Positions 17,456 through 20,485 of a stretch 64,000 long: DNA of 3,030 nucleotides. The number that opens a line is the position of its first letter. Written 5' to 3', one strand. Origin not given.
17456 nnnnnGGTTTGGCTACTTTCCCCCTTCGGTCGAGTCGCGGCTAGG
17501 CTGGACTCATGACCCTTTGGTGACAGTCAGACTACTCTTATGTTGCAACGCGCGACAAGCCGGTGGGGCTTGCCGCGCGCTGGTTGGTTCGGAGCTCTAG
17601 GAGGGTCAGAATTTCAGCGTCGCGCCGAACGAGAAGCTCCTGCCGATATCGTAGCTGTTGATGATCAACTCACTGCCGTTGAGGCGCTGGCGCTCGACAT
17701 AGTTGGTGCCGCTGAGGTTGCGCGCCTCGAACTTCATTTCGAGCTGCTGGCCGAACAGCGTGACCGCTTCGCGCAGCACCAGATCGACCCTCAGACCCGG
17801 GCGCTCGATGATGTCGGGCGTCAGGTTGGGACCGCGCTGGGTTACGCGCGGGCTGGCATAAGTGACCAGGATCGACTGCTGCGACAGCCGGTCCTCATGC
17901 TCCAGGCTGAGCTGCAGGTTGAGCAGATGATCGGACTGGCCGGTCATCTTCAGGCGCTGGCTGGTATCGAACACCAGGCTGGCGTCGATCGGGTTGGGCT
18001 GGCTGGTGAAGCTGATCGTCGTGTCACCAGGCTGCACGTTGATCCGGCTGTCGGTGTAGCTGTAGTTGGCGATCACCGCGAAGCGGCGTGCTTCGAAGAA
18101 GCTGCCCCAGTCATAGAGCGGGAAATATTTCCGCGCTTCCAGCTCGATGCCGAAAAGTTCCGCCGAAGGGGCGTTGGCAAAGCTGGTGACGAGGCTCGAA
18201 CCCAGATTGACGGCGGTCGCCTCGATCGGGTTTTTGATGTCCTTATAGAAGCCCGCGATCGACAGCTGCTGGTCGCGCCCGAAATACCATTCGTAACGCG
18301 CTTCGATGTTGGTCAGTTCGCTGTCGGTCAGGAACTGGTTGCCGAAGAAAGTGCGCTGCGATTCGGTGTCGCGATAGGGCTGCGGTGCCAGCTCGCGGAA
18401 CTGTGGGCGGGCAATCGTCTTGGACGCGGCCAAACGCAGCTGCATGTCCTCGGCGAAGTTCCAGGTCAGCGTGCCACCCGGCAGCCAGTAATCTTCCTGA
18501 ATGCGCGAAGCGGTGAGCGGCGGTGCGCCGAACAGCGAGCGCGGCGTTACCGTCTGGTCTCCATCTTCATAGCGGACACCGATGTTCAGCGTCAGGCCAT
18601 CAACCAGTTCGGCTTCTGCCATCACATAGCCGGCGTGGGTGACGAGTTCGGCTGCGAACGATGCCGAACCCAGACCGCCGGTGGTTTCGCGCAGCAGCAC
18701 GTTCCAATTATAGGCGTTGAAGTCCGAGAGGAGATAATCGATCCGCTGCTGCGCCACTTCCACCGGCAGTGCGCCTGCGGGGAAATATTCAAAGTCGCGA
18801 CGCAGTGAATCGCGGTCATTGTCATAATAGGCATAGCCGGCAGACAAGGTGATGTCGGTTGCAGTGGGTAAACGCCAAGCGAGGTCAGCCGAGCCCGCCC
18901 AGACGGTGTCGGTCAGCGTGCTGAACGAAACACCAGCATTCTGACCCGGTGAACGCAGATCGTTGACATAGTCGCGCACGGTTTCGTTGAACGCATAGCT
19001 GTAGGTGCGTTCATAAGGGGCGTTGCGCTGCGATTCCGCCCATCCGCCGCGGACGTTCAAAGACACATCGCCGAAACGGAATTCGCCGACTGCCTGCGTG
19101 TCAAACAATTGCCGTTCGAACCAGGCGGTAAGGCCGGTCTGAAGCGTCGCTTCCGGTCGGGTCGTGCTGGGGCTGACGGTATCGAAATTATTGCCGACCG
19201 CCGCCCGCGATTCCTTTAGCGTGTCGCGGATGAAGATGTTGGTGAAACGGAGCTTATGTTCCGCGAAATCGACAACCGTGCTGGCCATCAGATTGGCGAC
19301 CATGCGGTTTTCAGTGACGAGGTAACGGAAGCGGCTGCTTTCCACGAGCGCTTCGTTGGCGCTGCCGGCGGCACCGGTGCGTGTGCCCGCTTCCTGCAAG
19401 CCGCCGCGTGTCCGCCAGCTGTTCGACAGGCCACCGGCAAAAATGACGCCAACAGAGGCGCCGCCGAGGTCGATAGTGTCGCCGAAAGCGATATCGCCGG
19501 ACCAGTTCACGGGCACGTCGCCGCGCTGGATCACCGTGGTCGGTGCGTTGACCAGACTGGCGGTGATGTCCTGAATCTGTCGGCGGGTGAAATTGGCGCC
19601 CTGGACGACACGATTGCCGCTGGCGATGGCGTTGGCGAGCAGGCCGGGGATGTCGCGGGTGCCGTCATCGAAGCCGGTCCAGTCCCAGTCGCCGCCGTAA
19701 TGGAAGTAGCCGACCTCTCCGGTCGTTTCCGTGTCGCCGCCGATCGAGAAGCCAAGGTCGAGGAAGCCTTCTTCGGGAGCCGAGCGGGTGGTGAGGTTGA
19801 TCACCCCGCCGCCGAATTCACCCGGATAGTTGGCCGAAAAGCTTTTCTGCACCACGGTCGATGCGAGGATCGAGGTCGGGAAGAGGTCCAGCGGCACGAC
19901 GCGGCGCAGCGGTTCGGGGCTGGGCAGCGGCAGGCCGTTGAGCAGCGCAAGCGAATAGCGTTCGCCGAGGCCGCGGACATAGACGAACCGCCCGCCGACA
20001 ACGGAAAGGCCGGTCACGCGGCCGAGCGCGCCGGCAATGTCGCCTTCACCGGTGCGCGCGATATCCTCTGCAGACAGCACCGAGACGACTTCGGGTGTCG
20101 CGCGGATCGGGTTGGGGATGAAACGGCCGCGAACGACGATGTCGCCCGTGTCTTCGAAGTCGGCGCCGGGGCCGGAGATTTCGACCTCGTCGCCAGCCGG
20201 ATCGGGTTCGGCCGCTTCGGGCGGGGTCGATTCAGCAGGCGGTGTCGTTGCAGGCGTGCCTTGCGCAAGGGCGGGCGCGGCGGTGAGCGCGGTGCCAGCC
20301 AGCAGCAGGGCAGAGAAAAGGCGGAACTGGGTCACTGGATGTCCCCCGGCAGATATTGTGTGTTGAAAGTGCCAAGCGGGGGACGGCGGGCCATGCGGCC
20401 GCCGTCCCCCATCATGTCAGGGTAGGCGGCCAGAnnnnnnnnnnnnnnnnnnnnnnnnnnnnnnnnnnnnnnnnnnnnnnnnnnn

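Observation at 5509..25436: Candidate phosphate-starvation secretion and scavenging island: T2SS + TonB receptor + unknown lipoprotein + TPR protein + Tat-PhoD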

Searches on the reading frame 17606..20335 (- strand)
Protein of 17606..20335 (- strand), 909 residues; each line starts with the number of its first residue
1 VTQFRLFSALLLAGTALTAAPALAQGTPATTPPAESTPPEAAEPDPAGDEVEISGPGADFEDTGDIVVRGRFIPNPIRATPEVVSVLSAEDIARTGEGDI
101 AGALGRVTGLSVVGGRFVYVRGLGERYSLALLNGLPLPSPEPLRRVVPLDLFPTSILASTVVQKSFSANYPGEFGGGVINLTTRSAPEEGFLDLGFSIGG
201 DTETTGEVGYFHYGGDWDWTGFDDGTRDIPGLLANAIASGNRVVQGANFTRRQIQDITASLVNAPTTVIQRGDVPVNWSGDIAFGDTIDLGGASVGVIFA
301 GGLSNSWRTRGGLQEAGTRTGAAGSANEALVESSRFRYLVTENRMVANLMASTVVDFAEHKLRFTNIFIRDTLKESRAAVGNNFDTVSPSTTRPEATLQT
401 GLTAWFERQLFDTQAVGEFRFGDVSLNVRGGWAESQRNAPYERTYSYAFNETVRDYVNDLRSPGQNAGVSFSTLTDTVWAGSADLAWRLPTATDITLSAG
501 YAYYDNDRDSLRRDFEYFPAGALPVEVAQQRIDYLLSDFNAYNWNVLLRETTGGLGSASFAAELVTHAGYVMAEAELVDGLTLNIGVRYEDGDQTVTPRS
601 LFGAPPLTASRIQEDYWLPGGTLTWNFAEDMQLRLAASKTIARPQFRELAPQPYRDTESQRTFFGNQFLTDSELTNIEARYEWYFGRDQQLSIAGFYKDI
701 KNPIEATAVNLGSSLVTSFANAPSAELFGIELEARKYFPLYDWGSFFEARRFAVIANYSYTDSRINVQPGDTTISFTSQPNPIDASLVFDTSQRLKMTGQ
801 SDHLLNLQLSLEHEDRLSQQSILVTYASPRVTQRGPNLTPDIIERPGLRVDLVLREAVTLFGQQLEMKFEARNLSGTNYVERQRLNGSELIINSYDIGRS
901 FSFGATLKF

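Call 4: search_protein_families(library=pfam, proteins=[window:17606-20335:-], max_evalue=0.01)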
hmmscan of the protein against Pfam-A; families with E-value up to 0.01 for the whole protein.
window:17606-20335:- (909 aa): 2 families
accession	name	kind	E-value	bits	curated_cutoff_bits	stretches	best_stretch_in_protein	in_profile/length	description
PF00593.30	TonB_dep_Rec_b-barrel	-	5.2e-25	89.6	27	1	403-773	55-355/436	TonB dependent receptor-like, beta-barrel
PF07715.20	Plug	-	6.9e-12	46.3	23.9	1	77-178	2-107/107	TonB-dependent Receptor Plug Domain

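Call 38: search_protein_families(library=ncbifam, proteins=[window:17606-20335:-], max_evalue=0.01)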
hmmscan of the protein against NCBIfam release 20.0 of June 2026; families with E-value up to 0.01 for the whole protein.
window:17606-20335:- (909 aa): 11 families
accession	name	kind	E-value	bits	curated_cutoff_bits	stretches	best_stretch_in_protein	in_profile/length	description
TIGR01782.1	TonB-Xanth-Caul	subfamily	1.9e-63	215.1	310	2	423-909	368-868/868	TonB-dependent receptor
TIGR01785.1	TonB-hemin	subfamily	1.8e-15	56.4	316.85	1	562-905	361-673/677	TonB-dependent heme/hemoglobin receptor family protein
TIGR01786.1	TonB-hemlactrns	subfamily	7.1e-11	41.2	323.75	1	568-764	394-588/719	TonB-dependent hemoglobin/transferrin/lactoferrin family receptor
NF010011.0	PRK13484.1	equivalog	5e-06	25.1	1197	0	66-208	33-182/682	IreA family TonB-dependent siderophore receptor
NF010010.0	PRK13483.1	equivalog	0.00012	20.2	927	1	65-189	35-168/660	ligand-gated channel protein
NF041535.1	TonB_rec_PqqU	equivalog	0.00014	20.3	1200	0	570-738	375-533/676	TonB-dependent receptor PqqU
NF007478.2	PRK10064.1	equivalog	0.0004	18.8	745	0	61-185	28-159/663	catecholate siderophore receptor CirA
NF007926.1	PRK10641.1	equivalog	0.00074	18.2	836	1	65-195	29-165/617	TonB-dependent vitamin B12 receptor BtuB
NF010038.0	PRK13513.1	equivalog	0.0038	15.8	942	0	72-186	44-167/659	ligand-gated channel protein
NF041027.1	GSU2204_Se_pt_1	equivalog_domain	0.0051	15.6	350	1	469-593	371-450/580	GSU2204 family CXXCH-containing (seleno)protein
NF049946.1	TonB_dep_CU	exception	0.007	14.7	700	0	566-735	396-557/683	TonB-dependent receptor, CU motif-type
